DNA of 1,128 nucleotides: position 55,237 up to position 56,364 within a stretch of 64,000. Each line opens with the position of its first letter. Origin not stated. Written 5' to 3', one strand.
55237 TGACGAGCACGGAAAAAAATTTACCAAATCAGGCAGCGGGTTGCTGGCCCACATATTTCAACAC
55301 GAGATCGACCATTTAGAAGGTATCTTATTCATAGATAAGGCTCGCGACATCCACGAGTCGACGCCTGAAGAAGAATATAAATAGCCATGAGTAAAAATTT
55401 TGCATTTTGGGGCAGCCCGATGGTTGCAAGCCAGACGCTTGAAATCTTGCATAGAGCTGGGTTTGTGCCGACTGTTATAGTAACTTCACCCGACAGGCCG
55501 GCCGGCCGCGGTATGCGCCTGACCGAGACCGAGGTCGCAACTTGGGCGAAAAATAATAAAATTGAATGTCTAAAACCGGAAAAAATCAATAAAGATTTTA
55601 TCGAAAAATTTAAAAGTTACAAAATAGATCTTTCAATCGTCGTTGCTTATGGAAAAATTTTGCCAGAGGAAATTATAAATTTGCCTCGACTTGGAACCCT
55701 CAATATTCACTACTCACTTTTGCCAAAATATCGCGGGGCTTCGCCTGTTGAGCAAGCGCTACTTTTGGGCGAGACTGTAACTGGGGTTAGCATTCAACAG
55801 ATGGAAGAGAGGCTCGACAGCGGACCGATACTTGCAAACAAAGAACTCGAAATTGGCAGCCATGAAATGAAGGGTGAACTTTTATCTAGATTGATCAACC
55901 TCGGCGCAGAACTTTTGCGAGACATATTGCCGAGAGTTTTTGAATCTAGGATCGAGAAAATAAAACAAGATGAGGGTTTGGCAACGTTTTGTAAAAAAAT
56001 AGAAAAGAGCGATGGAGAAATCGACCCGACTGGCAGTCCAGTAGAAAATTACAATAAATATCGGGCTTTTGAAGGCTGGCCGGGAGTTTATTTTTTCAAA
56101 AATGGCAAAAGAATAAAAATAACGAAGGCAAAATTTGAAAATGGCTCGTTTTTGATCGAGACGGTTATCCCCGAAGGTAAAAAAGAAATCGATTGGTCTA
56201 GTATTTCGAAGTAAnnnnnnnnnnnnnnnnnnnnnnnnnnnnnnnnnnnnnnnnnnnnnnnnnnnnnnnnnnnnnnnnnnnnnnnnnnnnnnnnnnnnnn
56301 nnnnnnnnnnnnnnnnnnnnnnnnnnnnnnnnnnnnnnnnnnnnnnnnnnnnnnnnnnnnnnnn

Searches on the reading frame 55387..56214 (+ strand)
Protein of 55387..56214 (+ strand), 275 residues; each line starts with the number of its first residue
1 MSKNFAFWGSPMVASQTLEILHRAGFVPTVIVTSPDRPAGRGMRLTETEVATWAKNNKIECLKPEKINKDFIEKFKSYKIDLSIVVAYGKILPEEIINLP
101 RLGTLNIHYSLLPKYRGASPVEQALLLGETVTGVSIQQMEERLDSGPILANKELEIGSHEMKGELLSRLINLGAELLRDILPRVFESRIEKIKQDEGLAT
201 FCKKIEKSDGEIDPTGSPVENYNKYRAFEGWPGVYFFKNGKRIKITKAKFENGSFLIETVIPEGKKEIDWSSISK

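Call 10: find_encoding_contigs(protein=window:55387-56214:+, flank=10000, max_places=2)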
Protein window:55387-56214:+ (275 aa): 1 contig read that carries it; 1 place shown.
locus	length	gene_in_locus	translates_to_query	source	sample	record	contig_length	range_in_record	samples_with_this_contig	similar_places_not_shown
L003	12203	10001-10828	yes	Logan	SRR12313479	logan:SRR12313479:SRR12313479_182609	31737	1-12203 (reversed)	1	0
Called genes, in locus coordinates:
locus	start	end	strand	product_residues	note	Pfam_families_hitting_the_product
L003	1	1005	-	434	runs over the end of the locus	PF01547:SBP_bac_1, PF13416:SBP_bac_8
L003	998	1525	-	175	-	PF01135:PCMT, PF01269:Fibrillarin (weak), PF05175:MTS (weak), PF13489:Methyltransf_23 (weak), PF01209:Ubie_methyltran, PF13847:Methyltransf_31, PF08241:Methyltransf_11, PF13649:Methyltransf_25, +3 more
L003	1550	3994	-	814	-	PF00521:DNA_topoisoIV, PF03989:DNA_gyraseA_C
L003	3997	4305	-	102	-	-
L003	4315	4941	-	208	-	PF13483:Lactamase_B_3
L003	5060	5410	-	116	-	-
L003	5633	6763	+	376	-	PF00575:S1 (weak), PF21543:CvfB_2nd (faint), PF21710:Spt6_S1 (faint), PF23459:S1_RRP5 (faint), PF00575:S1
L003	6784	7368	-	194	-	PF01195:Pept_tRNA_hydro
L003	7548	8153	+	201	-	PF10502:Peptidase_S26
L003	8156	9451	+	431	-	PF13393:tRNA-synt_His, PF00587:tRNA-synt_2b, PF03129:HGTP_anticodon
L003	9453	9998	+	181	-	PF01327:Pep_deformylase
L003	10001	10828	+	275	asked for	PF00551:Formyl_trans_N, PF02911:Formyl_trans_C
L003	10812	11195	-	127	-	PF02482:Ribosomal_S30AE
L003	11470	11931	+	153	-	-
